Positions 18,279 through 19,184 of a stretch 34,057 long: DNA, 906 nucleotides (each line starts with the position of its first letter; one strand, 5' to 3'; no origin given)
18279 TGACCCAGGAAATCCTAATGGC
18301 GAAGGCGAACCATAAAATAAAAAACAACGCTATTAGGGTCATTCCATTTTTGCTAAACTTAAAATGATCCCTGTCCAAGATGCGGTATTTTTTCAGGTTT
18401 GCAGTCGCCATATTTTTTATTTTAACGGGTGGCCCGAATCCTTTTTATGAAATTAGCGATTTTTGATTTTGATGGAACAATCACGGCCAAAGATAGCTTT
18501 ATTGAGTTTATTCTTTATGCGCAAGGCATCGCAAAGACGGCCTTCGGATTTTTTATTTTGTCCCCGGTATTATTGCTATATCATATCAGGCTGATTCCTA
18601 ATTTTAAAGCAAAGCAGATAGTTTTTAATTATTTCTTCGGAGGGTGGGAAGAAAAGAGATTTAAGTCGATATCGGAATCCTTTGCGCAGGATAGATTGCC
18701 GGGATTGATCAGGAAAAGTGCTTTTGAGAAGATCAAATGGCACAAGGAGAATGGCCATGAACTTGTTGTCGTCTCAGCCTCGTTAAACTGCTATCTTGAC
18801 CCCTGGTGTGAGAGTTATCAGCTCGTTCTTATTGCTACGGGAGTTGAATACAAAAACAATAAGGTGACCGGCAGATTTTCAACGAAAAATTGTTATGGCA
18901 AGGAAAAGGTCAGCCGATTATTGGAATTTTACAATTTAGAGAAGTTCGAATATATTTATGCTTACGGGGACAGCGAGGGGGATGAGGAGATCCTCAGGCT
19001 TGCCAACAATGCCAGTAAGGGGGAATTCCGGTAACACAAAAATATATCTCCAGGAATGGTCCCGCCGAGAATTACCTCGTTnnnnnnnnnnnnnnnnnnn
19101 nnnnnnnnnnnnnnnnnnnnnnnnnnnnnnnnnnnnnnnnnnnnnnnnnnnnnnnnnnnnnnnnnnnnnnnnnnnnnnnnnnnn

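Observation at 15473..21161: Lipid-linked pentose donor pathway (Rv3806c-like UbiA) wired to GT-C transferases, with no DprE1/DprE2 in the window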

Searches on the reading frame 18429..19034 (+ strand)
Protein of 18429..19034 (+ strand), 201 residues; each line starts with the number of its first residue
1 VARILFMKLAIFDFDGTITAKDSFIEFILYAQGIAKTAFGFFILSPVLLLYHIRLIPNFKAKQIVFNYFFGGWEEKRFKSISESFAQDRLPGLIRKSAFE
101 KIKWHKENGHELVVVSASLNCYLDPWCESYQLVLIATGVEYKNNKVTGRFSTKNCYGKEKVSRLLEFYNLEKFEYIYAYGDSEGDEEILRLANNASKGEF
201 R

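Call 4: search_protein_families(library=pfam, proteins=[window:18429-19034:+], max_evalue=0.01)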
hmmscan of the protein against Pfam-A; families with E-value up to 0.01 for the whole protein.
window:18429-19034:+ (201 aa): 1 family
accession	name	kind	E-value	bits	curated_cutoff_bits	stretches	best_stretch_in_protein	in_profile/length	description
PF12710.13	HAD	-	2.4e-32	113.3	27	1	10-189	1-188/189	haloacid dehalogenase-like hydrolase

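Call 5: search_protein_families(library=ncbifam, proteins=[window:18429-19034:+], max_evalue=0.01)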
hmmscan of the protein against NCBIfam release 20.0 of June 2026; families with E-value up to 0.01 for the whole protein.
window:18429-19034:+ (201 aa): 8 families
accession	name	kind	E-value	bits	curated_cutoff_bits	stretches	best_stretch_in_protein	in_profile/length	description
TIGR01490.1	HAD-SF-IB-hyp1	subfamily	4e-34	118.6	98.3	1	9-196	1-194/202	HAD-IB family hydrolase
TIGR01488.1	HAD-SF-IB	subfamily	4e-25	88.8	45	2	79-191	61-176/177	HAD-IB family phosphatase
NF052360.1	HolPasePseu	equivalog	3.7e-16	59.4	280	1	74-193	69-192/218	histidinol-phosphatase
NF052359.1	HolPaseNeis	equivalog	7.3e-08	32.4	400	1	77-194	72-196/221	histidinol-phosphatase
TIGR01489.1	DKMTPPase-SF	subfamily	9.9e-06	25.8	81.55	0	10-25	4-19/188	MtnX-like HAD-IB family phosphatase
TIGR01491.1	HAD-SF-IB-PSPlk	hypoth_equivalog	1.1e-05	25.2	151.9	0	94-192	81-182/201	phosphoserine phosphatase-like hydrolase, archaeal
TIGR01484.1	HAD-SF-IIB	subfamily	0.00066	19.8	41.8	0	161-193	185-216/221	HAD-IIB family hydrolase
TIGR00338.1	serB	equivalog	0.0019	17.9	144.15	0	98-190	90-185/219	phosphoserine phosphatase SerB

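Call 43: search_solved_structures(query=window:18429-19031:+, max_evalue=0.01)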
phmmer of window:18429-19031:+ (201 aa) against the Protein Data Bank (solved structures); distinct sequences matched with E-value up to 0.01: 0.

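Call 50: search_protein_representatives(protein=window:18429-19031:+)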
Query: 201 residues. Proteins with E-value up to 0.001 (for the whole library): 4098; up to 1e-10: 2086; up to 1e-30: 410. The best 150 are listed.
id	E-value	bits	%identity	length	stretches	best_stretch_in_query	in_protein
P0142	1.3e-55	204.6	48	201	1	8-195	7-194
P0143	6.5e-55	202.3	51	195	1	7-196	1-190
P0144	8.6e-54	198.7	51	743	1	9-193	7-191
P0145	2.8e-53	197.0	46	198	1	9-196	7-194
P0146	1.1e-52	195.1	47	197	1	8-194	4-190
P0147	1.7e-52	194.5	47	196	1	7-194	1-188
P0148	3.0e-52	193.6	49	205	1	9-194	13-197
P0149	8.4e-52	192.2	47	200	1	9-195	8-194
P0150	2.2e-50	187.6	46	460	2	8-192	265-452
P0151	4.4e-50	186.6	49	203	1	9-193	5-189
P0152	2.9e-49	183.9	44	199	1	9-195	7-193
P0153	9.0e-48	179.0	41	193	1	9-196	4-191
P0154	1.7e-47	178.1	45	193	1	7-194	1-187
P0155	2.0e-47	177.9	42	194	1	7-194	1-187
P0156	2.6e-47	177.6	44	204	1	8-195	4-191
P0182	1.6e-43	165.1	42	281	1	9-194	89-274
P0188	6.2e-43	163.2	44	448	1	9-194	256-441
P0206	2.4e-41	158.0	42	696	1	9-194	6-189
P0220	1.5e-40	155.4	43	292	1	9-193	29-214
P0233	1.0e-39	152.7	39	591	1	8-196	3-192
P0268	2.8e-38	148.1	39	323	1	8-194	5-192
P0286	1.1e-37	146.2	38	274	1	4-193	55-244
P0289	1.5e-37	145.7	41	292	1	9-196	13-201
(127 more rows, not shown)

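Call 51: search_protein_families(library=pfam, proteins=[P0144, P0150, P0188, P0206, P0233, P0268, P0182, P0220, P0289, P0286], max_evalue=0.001)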
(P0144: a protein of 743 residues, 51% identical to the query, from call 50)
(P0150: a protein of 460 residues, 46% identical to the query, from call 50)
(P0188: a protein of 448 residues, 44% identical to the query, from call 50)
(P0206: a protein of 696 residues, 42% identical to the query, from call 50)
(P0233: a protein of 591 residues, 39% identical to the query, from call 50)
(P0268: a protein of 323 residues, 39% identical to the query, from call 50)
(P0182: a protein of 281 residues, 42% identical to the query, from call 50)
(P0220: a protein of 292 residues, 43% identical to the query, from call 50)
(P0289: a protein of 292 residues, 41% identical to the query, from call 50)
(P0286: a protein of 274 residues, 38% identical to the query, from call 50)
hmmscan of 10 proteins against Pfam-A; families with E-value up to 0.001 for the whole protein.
P0144 (743 aa): 1 family
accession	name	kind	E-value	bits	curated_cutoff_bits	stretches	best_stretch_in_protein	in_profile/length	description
PF12710.13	HAD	-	3e-34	119.6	27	1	9-187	2-188/189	haloacid dehalogenase-like hydrolase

P0150 (460 aa): 3 families
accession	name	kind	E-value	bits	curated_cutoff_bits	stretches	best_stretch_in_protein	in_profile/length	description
PF00535.33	Glycos_transf_2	-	1.5e-30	106.8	23.3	1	11-177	1-165/168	Glycosyl transferase family 2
PF12710.13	HAD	-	1.1e-27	98.1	27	1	267-446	1-185/189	haloacid dehalogenase-like hydrolase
PF13641.12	Glyco_tranf_2_3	-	2e-09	38.2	27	1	10-206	3-202/230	Glycosyltransferase like family 2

P0188 (448 aa): 2 families
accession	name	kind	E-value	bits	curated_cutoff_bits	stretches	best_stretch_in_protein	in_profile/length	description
PF12710.13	HAD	-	3.9e-33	115.9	27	1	258-436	2-188/189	haloacid dehalogenase-like hydrolase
PF00702.32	Hydrolase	-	0.00013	22.8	26.4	1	255-437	2-188/191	haloacid dehalogenase-like hydrolase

P0206 (696 aa): 3 families
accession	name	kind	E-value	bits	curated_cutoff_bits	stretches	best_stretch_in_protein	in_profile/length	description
PF12710.13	HAD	-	4.6e-31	109.2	27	1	7-185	1-189/189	haloacid dehalogenase-like hydrolase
PF13231.12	PMT_2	-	2.6e-11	44.5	26.1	1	273-423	4-152/160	Dolichyl-phosphate-mannose-protein mannosyltransferase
PF00702.32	Hydrolase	-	1.4e-05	26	26.4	1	5-169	2-168/191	haloacid dehalogenase-like hydrolase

P0233 (591 aa): 3 families
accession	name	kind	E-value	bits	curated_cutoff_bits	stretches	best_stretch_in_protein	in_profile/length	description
PF12710.13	HAD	-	2.3e-28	100.4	27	1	5-185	1-188/189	haloacid dehalogenase-like hydrolase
PF15632.11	ATPgrasp_Ter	-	2.8e-09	37.3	29.1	1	445-527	47-127/131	ATP-grasp in the biosynthetic pathway with Ter operon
PF02655.19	ATP-grasp_3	-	2.1e-07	31.6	23.2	1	315-489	3-160/160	ATP-grasp domain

P0268 (323 aa): 2 families
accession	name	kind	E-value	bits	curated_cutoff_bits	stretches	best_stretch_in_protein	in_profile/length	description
PF12710.13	HAD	-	2e-25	90.8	27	1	7-187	1-188/189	haloacid dehalogenase-like hydrolase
PF04138.20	GtrA_DPMS_TM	-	1.1e-13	51.8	26.1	1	212-318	1-113/117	GtrA/DPMS, transmembrane domain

P0182 (281 aa): 1 family
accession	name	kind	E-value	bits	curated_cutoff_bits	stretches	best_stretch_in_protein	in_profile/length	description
PF12710.13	HAD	-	7.9e-33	114.9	27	1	90-270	1-189/189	haloacid dehalogenase-like hydrolase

P0220 (292 aa): 2 families
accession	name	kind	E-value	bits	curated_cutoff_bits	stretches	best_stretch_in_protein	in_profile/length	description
PF12710.13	HAD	-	1.2e-42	146.9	27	1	30-210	1-188/189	haloacid dehalogenase-like hydrolase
PF00702.32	Hydrolase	-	7.5e-06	26.9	26.4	1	29-157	3-146/191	haloacid dehalogenase-like hydrolase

P0289 (292 aa): 1 family
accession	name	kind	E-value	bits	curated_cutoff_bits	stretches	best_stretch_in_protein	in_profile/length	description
PF12710.13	HAD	-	4.7e-37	128.7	27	1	14-194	1-188/189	haloacid dehalogenase-like hydrolase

P0286 (274 aa): 2 families
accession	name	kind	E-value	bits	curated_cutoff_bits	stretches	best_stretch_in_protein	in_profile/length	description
PF12710.13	HAD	-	2.2e-33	116.7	27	1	61-240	1-188/189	haloacid dehalogenase-like hydrolase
PF00702.32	Hydrolase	-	4.3e-05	24.4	26.4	1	59-240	2-187/191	haloacid dehalogenase-like hydrolase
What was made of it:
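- Tried and rejected: The fusions seen were to GT2, GT-C, GtrA and ATP-grasp domains (calls 50, 51).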

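Call 72: search_protein_families(library=ncbifam, proteins=[window:18429-19031:+, P0206, P0150], max_evalue=10)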
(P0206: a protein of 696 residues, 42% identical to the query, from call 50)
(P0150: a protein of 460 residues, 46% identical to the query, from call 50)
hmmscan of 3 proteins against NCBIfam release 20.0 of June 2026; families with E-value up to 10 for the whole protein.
window:18429-19031:+ (201 aa): 15 families
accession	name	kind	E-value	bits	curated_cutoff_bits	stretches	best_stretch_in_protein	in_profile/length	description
TIGR01490.1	HAD-SF-IB-hyp1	subfamily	4e-34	118.6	98.3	1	9-196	1-194/202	HAD-IB family hydrolase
TIGR01488.1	HAD-SF-IB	subfamily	4e-25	88.8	45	2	79-191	61-176/177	HAD-IB family phosphatase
NF052360.1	HolPasePseu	equivalog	3.7e-16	59.4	280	2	74-193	69-192/218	histidinol-phosphatase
NF052359.1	HolPaseNeis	equivalog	7.3e-08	32.4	400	2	77-194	72-196/221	histidinol-phosphatase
TIGR01489.1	DKMTPPase-SF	subfamily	9.9e-06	25.8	81.55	2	10-25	4-19/188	MtnX-like HAD-IB family phosphatase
TIGR01491.1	HAD-SF-IB-PSPlk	hypoth_equivalog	1.1e-05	25.2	151.9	2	94-192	81-182/201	phosphoserine phosphatase-like hydrolase, archaeal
TIGR01484.1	HAD-SF-IIB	subfamily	0.00066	19.8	41.8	1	161-193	185-216/221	HAD-IIB family hydrolase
TIGR00338.1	serB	equivalog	0.0019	17.9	144.15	1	98-190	90-185/219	phosphoserine phosphatase SerB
TIGR01545.1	YfhB_g-proteo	equivalog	0.012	15.4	259.25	1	10-63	8-59/210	phosphatidylglycerophosphatase C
NF006088.0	PRK08238.1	equivalog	0.013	14.2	351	1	95-195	75-162/482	UbiA family prenyltransferase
NF007103.0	PRK09552.1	equivalog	0.023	14.4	292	1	11-27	7-23/220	2-hydroxy-3-keto-5-methylthiopentenyl-1-phosphate phosphatase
NF045966.1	YcsE_rel_Pase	equivalog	0.026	14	220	1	148-192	182-226/265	YcsE-related riboflavin metabolism phosphatase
NF002245.0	PRK01158.1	equivalog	0.03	13.6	198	1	7-25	3-21/233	phosphoglycolate phosphatase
TIGR01662.1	HAD-SF-IIIA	subfamily_domain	0.057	13.5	44.6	1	8-23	1-16/141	HAD-IIIA family hydrolase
TIGR01487.1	Pglycolate_arch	equivalog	0.18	11.6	122.75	0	8-27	2-21/215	phosphoglycolate phosphatase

P0206 (696 aa): 9 families
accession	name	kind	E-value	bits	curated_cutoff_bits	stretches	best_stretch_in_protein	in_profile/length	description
TIGR01490.1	HAD-SF-IB-hyp1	subfamily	3.3e-33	115.6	98.3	1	6-191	1-194/202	HAD-IB family hydrolase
TIGR01488.1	HAD-SF-IB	subfamily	3.8e-23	82.4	45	1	6-187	1-177/177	HAD-IB family phosphatase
NF052360.1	HolPasePseu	equivalog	1.4e-12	47.7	280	1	66-184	64-188/218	histidinol-phosphatase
NF052359.1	HolPaseNeis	equivalog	6.7e-06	26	400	1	60-190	55-197/221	histidinol-phosphatase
TIGR01545.1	YfhB_g-proteo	equivalog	1.9e-05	24.5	259.25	1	3-198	4-205/210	phosphatidylglycerophosphatase C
TIGR01489.1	DKMTPPase-SF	subfamily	0.0032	17.6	81.55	2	88-150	69-130/188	MtnX-like HAD-IB family phosphatase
TIGR00338.1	serB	equivalog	0.0045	16.6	144.15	1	97-172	92-168/219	phosphoserine phosphatase SerB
TIGR01662.1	HAD-SF-IIIA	subfamily_domain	0.016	15.3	44.6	1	90-118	25-53/141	HAD-IIIA family hydrolase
NF008350.0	PRK11133.1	equivalog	0.036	13.2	413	1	131-187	223-283/324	phosphoserine phosphatase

P0150 (460 aa): 30 families (the best 25 are shown)
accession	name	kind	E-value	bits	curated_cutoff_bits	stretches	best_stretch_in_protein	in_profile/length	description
TIGR01490.1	HAD-SF-IB-hyp1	subfamily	2.2e-29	103.1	98.3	1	266-453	1-191/202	HAD-IB family hydrolase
TIGR01488.1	HAD-SF-IB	subfamily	2.7e-21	76.3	45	2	266-448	1-173/177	HAD-IB family phosphatase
NF007986.1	PRK10714.1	equivalog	5.3e-17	61.8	529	1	9-181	7-174/316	undecaprenyl-phosphate 4-deoxy-4-formamido-L-arabinose transferase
NF047588.1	GlcsyltransPgfSStrep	equivalog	7.4e-16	58.2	500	1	9-188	2-176/308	glycosyltransferase PgfS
NF041875.1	EPS_EpsD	equivalog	1.5e-15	57.4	370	1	10-124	1-113/325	exopolysaccharide biosynthesis glycosyltransferase EpsD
TIGR03965.1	mycofact_glyco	equivalog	3.7e-14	52.4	280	1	8-104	74-167/467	mycofactocin biosynthesis glycosyltransferase MftF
TIGR04182.1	glyco_TIGR04182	equivalog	6.8e-13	48.6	325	1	9-236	1-217/293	S-layer glycoprotein N-glycosyltransferase AglJ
NF010496.0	PRK13915.1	equivalog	2.6e-12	46.5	262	1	9-102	32-127/307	glucosyl-3-phosphoglycerate synthase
TIGR04283.1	glyco_like_mftF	equivalog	3.1e-12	46.6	182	1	10-113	1-93/221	TIGR04283 family arsenosugar biosynthesis glycosyltransferase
NF038302.1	EPS_HpsE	equivalog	3.3e-12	46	300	1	8-110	1-105/307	hormogonium polysaccharide biosynthesis glycosyltransferase HpsE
NF058614.1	PPMAGASynPpgS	equivalog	1e-11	44.7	370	1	9-218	1-202/226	polyprenyl-phospho-N-acetylgalactosaminyl synthase PpgS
NF007482.0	PRK10073.1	equivalog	2.2e-11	43.4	423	1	9-107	7-101/334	glycosyltransferase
TIGR03937.1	PgaC_IcaA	equivalog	8.2e-11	41.5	422.3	1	9-102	46-136/407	poly-beta-1,6-N-acetyl-D-glucosamine synthase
NF041391.1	DPhHxTase_Halo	equivalog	6.5e-10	38.4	375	1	36-218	20-189/213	dolichyl-phosphate hexose transferase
NF047683.1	TeichurnBiosyTuaG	equivalog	7.1e-09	35.7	400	1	10-118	8-113/252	teichuronic acid biosynthesis protein TuaG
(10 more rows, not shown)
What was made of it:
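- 18429..19034 (+): HAD-IB phosphatase, the candidate polyprenyl-P-ribose-5-phosphate phosphatase. An alternative ATG start lies at 18447. Relatives are fused to an ArnC-like GT2, a PMT_2 GT-C or GtrA (calls 50, 51, 72).
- Its relatives are fused to an ArnC-like GT2, a PMT_2 GT-C or GtrA, which ties the subfamily to lipid-linked glycosylation (calls 50, 51, 72).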
